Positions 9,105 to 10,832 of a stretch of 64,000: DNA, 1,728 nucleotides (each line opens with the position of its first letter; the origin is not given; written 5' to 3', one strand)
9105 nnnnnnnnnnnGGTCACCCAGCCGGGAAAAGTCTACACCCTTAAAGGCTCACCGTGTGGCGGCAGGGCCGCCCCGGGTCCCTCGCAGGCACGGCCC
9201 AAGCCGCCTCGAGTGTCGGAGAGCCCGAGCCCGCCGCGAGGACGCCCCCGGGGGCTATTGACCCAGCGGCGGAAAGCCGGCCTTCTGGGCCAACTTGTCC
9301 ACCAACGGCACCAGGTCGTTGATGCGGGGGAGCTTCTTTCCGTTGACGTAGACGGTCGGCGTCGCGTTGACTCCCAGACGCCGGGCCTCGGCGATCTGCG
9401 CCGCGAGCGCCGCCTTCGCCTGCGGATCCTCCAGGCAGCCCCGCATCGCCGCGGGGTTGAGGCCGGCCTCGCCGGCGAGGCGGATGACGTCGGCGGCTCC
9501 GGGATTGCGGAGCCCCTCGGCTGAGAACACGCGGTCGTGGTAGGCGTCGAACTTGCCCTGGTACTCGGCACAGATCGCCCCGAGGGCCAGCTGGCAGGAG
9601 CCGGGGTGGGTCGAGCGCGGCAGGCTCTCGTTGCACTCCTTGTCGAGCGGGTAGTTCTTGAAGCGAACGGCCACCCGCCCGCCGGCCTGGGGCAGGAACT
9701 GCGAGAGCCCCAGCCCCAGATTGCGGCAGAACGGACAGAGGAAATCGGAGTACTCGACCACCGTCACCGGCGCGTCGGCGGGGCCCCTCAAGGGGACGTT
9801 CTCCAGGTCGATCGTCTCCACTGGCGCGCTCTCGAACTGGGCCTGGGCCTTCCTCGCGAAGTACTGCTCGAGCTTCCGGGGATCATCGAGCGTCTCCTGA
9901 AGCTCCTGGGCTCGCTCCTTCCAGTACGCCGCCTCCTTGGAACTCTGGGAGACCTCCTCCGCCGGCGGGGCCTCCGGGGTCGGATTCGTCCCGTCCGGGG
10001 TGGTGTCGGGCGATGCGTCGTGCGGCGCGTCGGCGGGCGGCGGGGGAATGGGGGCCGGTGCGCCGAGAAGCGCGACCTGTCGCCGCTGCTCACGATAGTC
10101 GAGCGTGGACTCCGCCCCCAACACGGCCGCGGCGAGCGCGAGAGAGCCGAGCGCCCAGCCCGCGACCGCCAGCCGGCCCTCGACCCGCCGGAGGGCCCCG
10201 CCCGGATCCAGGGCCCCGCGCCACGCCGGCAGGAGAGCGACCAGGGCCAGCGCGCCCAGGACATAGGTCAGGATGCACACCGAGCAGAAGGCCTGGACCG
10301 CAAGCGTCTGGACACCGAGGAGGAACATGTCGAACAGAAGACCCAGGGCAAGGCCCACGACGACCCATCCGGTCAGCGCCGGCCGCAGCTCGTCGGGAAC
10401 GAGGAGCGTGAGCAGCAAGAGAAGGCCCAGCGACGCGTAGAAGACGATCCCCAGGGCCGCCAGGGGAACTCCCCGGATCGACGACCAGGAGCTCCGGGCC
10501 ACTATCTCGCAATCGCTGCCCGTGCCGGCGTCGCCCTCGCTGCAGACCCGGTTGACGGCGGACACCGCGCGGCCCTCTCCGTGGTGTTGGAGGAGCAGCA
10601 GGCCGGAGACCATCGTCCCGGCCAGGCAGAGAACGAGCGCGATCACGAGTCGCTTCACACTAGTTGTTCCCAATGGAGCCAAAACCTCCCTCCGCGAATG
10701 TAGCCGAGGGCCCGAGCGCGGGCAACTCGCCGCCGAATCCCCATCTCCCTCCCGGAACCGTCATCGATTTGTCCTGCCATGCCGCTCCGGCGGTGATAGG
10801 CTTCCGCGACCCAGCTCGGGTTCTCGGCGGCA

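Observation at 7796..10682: VKOR-DsbA fusion co-transcribed with an N-lobe-less kinase-like membrane protein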

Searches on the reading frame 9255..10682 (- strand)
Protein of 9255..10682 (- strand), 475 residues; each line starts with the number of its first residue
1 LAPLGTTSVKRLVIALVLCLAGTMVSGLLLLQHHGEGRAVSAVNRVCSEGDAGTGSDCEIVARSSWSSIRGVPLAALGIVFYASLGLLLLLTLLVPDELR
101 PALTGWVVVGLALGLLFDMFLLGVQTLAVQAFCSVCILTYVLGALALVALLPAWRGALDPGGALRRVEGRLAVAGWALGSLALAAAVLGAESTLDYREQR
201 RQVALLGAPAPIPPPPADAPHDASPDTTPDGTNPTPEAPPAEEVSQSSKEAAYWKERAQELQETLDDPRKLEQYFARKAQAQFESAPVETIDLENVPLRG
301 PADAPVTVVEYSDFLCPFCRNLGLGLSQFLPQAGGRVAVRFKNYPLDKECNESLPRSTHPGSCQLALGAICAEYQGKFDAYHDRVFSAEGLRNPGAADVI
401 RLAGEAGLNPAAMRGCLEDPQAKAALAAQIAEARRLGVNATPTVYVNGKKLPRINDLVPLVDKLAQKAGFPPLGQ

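Call 3: search_protein_families(library=pfam, proteins=[window:9255-10682:-], max_evalue=1)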
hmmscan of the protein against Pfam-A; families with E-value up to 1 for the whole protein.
window:9255-10682:- (475 aa): 4 families
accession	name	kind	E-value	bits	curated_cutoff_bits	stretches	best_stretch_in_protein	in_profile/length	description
PF13462.12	Thioredoxin_4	-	3.1e-20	73.4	23.2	1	297-451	6-150/165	Thioredoxin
PF07884.19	VKOR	-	9.8e-17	61.8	27.5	1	14-148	2-131/134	Vitamin K epoxide reductase family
PF01323.26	DSBA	-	4e-15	56.6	25.6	1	307-452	1-178/191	DSBA-like thioredoxin domain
PF04625.18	DEC-1_N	-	0.49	9.8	29.2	1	204-244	111-149/403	DEC-1 protein, N-terminal region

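Call 4: search_protein_families(library=ncbifam, proteins=[window:9255-10682:-], max_evalue=1)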
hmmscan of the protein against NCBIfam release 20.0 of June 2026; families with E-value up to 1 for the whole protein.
window:9255-10682:- (475 aa): 5 families
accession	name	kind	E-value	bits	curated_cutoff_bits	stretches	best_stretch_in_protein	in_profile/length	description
NF041057.1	Rcas_1661_fam_Se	equivalog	7.6e-20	71.5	190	2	228-325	21-110/247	Rcas_1661 family thioredoxin-like (seleno)lipoprotein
NF011480.0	PRK14889.1-4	equivalog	4.7e-05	23.8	120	1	10-146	3-122/132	VKOR family protein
NF011478.0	PRK14889.1-1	equivalog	0.004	17.2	182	1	12-141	6-131/152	VKOR family protein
NF008657.0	PRK11657.1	equivalog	0.02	14.1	124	1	299-322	112-135/251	thiol:disulfide interchange protein DsbG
NF047695.1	ThlDiSintDsbAHaem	equivalog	0.24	10.8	290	0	415-450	142-177/206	thiol:disulfide interchange protein DsbA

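Call 65: find_homologous_proteins(query=window:9255-10682:-, max_evalue=1e-20)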
Query window:9255-10682:- (475 aa): 724 proteins with E <= 1e-20 among 8000 candidates; the best 120 are listed.
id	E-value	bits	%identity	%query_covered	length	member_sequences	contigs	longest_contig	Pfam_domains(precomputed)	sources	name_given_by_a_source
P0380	0.0e+0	1051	100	100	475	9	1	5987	PF07884.20,PF01323.27,PF13462.13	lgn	-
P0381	9.3e-242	821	77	99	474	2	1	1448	PF07884.20,PF01323.27,PF13462.13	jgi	jgi:protein-disulfide isomerase/uncharacterized membrane protein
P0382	4.6e-232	789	71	100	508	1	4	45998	PF07884.20,PF01323.27,PF13462.13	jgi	jgi:protein-disulfide isomerase/uncharacterized membrane protein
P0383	2.6e-219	747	73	99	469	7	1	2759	PF07884.20,PF01323.27,PF13462.13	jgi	jgi:protein-disulfide isomerase/uncharacterized membrane protein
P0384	2.0e-218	744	80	87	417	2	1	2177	PF07884.20,PF01323.27,PF13462.13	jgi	jgi:protein-disulfide isomerase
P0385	3.3e-216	737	71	99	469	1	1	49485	PF07884.20,PF01323.27,PF13462.13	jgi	jgi:protein-disulfide isomerase/uncharacterized membrane protein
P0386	9.4e-214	729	73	99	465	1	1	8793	PF07884.20,PF01323.27,PF13462.13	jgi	jgi:protein-disulfide isomerase/uncharacterized membrane protein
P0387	1.9e-212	724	71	99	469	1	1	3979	PF07884.20,PF01323.27,PF13462.13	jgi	jgi:protein-disulfide isomerase/uncharacterized membrane protein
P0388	1.3e-211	722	66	99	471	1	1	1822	PF07884.20,PF01323.27,PF13462.13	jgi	jgi:protein-disulfide isomerase/uncharacterized membrane protein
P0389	2.2e-211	721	69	99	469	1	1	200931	PF07884.20,PF01323.27,PF13462.13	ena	-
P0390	5.0e-209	713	78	87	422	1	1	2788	PF07884.20,PF01323.27,PF13462.13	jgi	jgi:protein-disulfide isomerase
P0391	6.8e-209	713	66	99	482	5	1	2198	PF07884.20,PF01323.27,PF13462.13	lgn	-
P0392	9.8e-209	712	68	99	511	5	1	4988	PF07884.20,PF01323.27,PF13462.13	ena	-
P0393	7.6e-207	706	68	98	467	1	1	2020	PF07884.20,PF01323.27,PF13462.13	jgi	-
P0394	1.6e-206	705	67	99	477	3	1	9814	PF07884.20,PF01323.27,PF13462.13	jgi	jgi:protein-disulfide isomerase/uncharacterized membrane protein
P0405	2.0e-193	662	66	95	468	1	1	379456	PF07884.20,PF01323.27,PF13462.13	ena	-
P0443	3.0e-175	602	59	99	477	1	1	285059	PF07884.20,PF01323.27,PF13462.13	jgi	jgi:protein-disulfide isomerase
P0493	5.3e-170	585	60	99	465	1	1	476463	PF07884.20,PF01323.27,PF13462.13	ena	-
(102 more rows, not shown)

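Call 66: find_encoding_contigs(protein=P0443, flank=4000, max_places=2)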
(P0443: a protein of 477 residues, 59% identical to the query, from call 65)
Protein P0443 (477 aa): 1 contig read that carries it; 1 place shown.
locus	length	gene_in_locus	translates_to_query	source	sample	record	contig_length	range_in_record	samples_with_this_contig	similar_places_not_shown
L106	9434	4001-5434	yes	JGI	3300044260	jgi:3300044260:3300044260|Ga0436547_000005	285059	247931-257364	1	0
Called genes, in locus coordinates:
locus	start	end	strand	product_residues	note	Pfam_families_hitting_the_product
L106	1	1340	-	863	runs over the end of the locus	PF00069:Pkinase, PF01636:APH (faint), PF03109:ABC1 (faint), PF07714:PK_Tyr_Ser-Thr, PF07676:PD40 (faint), PF26549:Tricorn_N (faint)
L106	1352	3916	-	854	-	PF00069:Pkinase, PF01636:APH (faint), PF03109:ABC1 (faint), PF07714:PK_Tyr_Ser-Thr, PF07676:PD40 (faint), PF26549:Tricorn_N (faint)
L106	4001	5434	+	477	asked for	PF07884:VKOR, PF13462:Thioredoxin_4, PF01323:DSBA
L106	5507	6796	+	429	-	-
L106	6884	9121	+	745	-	PF00512:HisKA, PF02518:HATPase_c, PF00072:Response_reg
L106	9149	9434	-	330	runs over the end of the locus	PF08100:Dimerisation, PF00891:Methyltransf_2, PF08242:Methyltransf_12 (weak)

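Call 67: find_encoding_contigs(protein=P0493, flank=4000, max_places=2)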
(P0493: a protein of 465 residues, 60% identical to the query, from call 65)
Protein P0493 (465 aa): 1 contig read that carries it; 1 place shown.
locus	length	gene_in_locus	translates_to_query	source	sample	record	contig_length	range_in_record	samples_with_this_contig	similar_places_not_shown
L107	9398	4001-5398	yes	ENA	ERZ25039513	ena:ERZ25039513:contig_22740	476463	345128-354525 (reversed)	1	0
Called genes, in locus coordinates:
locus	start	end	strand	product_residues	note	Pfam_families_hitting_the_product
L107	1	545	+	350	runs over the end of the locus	PF01977:UbiD, PF20696:UbiD_C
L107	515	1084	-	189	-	-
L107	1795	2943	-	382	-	-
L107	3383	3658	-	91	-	-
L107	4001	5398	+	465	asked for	PF07884:VKOR, PF13462:Thioredoxin_4, PF01323:DSBA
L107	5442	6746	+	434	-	-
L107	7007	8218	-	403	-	PF07221:GlcNAc_2-epim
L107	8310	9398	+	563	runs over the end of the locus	PF02652:Lactate_perm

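Call 68: find_encoding_contigs(protein=P0405, flank=4000, max_places=2)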
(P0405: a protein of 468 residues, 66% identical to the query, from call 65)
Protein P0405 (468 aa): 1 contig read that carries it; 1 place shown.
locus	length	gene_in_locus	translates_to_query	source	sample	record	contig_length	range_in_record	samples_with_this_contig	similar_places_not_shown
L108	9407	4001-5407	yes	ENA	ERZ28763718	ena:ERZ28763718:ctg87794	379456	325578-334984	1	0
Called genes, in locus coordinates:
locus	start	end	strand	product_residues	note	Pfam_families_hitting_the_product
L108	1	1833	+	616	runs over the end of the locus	PF20695:UbiD_N, PF01977:UbiD, PF20696:UbiD_C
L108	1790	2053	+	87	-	-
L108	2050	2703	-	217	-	-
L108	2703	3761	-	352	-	PF01326:PPDK_N (faint)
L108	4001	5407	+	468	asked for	PF07884:VKOR, PF13462:Thioredoxin_4, PF01323:DSBA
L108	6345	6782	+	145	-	-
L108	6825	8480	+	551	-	PF02554:CstA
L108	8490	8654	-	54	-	-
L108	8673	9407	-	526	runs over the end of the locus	-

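Call 77: search_solved_structures(query=window:9255-10682:-, max_evalue=0.001)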
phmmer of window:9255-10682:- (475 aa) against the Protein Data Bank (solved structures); distinct sequences matched with E-value up to 0.001: 7.
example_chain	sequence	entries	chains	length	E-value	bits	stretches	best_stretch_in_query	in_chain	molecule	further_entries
3gyk_A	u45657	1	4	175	1.6e-15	60.3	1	294-460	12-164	27kDa outer membrane protein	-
3eu3_A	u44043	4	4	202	1.2e-05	27.7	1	293-457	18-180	BdbD | Disulfide bond formation protein D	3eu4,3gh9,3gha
4pwp_A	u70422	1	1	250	1.2e-05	27.7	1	300-447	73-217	DsbA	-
4pwo_A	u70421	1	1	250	1.8e-05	27.1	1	300-447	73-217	DsbA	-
7unn_A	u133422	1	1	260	6.7e-05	25.2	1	300-447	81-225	Thioredoxin domain-containing protein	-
4nv2_A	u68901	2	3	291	0.00027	23.2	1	54-152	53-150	VKORC1/thioredoxin domain protein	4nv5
4nv6_A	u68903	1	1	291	0.00034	22.9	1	51-152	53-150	VKORC1/thioredoxin domain protein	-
